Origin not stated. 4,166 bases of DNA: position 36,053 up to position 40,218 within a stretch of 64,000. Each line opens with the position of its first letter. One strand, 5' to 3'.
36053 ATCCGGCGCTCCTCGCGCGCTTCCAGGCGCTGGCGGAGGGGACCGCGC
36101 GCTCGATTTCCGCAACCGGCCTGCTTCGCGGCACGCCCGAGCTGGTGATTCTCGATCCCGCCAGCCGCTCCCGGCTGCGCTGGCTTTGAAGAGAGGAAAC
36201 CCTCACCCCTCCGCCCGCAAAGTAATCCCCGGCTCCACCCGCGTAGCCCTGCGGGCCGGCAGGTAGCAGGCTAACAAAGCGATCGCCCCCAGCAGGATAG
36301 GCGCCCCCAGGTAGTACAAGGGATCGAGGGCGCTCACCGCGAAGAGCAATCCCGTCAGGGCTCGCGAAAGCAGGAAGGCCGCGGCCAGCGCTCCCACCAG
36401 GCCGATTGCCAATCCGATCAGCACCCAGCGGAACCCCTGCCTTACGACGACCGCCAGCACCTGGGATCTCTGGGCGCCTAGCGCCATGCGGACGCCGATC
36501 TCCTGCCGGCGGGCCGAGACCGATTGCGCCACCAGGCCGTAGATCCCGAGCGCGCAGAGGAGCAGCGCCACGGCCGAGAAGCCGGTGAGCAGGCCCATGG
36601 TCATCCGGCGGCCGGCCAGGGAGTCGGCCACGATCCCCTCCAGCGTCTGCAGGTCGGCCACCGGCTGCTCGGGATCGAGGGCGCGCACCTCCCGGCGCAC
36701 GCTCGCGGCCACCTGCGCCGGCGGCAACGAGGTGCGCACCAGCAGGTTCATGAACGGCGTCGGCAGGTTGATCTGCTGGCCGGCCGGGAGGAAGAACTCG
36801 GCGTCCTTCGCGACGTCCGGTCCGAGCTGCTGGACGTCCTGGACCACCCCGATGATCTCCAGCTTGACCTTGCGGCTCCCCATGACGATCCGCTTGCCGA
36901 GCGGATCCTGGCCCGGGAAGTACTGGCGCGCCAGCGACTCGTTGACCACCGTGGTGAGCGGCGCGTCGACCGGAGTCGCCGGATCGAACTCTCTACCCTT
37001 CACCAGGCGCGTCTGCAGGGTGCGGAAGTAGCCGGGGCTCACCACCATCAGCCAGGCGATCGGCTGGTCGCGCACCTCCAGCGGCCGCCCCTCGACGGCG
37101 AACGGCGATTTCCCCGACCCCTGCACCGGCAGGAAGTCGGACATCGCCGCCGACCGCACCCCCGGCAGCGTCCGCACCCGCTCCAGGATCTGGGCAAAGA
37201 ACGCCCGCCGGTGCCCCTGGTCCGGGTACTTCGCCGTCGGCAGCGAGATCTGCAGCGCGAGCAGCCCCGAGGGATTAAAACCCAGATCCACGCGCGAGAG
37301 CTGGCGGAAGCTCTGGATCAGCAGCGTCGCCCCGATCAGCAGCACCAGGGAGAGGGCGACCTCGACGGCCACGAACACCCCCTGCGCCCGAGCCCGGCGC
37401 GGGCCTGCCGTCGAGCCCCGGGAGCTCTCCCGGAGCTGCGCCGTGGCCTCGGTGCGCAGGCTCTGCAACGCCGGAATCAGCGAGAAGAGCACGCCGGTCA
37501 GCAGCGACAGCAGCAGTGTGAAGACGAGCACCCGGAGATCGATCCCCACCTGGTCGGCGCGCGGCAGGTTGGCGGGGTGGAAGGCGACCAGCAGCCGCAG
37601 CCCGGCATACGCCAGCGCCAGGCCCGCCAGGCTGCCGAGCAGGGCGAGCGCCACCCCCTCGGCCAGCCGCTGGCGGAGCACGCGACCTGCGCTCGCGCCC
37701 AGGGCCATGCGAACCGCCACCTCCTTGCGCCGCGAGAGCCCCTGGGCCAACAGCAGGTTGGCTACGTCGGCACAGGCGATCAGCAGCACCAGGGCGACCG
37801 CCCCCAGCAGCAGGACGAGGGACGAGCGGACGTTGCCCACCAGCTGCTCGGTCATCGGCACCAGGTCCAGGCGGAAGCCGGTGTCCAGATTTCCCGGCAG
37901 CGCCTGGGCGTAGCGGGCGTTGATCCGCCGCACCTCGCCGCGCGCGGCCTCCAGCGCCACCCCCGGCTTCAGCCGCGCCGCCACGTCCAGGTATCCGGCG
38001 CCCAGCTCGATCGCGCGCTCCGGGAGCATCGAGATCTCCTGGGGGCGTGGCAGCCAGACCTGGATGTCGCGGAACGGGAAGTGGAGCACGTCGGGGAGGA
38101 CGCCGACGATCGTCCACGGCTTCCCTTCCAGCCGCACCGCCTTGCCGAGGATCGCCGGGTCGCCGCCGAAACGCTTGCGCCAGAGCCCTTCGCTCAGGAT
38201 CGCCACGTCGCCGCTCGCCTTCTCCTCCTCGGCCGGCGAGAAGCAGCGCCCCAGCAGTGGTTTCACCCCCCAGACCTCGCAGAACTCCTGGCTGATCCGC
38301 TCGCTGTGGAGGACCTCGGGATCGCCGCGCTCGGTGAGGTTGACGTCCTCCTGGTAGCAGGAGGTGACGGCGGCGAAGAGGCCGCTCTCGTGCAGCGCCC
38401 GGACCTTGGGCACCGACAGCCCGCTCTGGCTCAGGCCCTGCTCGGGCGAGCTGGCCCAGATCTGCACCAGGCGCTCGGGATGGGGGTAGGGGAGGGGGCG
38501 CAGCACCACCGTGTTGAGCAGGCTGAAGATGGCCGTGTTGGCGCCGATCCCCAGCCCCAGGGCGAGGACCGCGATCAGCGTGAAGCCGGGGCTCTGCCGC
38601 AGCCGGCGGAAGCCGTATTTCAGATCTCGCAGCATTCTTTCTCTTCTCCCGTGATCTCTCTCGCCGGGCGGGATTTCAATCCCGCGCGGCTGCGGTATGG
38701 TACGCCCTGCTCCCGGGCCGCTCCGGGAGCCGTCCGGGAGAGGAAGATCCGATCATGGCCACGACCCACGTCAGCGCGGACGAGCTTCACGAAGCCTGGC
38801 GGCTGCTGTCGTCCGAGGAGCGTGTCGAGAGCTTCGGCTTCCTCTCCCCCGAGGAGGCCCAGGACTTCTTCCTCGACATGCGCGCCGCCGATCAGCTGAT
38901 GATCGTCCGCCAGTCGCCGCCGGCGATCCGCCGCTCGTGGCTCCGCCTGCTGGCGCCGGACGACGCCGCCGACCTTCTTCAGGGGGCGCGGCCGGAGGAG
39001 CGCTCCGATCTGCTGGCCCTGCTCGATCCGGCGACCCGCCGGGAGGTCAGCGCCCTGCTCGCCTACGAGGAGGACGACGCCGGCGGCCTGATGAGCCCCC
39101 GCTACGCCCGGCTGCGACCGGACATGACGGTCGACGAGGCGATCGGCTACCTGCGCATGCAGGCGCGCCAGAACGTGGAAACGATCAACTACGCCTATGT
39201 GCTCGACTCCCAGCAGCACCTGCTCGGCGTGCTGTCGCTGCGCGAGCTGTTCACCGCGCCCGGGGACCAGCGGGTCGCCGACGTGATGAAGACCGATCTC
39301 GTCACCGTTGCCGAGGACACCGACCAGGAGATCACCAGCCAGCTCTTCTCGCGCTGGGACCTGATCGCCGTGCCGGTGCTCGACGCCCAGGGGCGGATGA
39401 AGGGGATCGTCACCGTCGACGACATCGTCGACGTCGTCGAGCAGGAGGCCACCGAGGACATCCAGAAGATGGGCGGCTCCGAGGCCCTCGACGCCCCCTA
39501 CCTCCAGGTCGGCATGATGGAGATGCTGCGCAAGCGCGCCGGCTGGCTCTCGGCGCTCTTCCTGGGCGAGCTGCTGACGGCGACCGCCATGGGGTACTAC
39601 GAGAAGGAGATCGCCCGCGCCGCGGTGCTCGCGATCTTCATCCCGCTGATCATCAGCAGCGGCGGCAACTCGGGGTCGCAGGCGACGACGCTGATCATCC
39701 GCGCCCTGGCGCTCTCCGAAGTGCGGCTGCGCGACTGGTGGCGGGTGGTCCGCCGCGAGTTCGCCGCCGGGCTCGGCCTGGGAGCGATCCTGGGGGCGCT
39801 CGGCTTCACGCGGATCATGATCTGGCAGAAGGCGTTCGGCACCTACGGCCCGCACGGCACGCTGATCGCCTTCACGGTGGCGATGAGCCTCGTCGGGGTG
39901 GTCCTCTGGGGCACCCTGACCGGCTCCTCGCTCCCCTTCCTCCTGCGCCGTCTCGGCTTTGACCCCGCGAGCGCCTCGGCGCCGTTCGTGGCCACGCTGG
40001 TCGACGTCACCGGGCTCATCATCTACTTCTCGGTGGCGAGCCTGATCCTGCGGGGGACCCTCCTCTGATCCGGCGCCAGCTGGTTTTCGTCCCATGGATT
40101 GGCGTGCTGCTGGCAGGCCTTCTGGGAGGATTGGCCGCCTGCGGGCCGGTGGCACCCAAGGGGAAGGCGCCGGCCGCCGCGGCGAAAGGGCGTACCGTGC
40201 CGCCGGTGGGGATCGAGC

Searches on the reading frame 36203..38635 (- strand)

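Call 28: search_protein_families(library=pfam, proteins=[window:36203-38635:-], max_evalue=0.0001)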
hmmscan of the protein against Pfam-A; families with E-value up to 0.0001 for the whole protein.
window:36203-38635:- (810 aa): 2 families
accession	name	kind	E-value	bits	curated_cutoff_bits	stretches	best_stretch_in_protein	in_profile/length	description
PF12704.14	MacB_PCD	-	6.2e-41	141.4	27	2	19-237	1-206/207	MacB-like periplasmic core domain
PF02687.27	FtsX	-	9.2e-26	90.7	25.5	2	686-802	3-120/120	FtsX-like permease C-terminal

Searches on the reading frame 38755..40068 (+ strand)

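Call 28: search_protein_families(library=pfam, proteins=[window:38755-40068:+], max_evalue=0.0001)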
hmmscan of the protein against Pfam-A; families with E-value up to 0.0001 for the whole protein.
window:38755-40068:+ (437 aa): 3 families
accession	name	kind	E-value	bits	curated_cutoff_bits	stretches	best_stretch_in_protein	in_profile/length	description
PF01769.21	MgtE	-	1.7e-37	128.9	27.6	1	296-427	1-125/125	Divalent cation transporter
PF00571.33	CBS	-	7.3e-17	61.9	24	1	174-228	1-55/57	CBS domain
PF03448.22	MgtE_N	-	4.7e-16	59.6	25.9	1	10-107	5-102/102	MgtE intracellular N domain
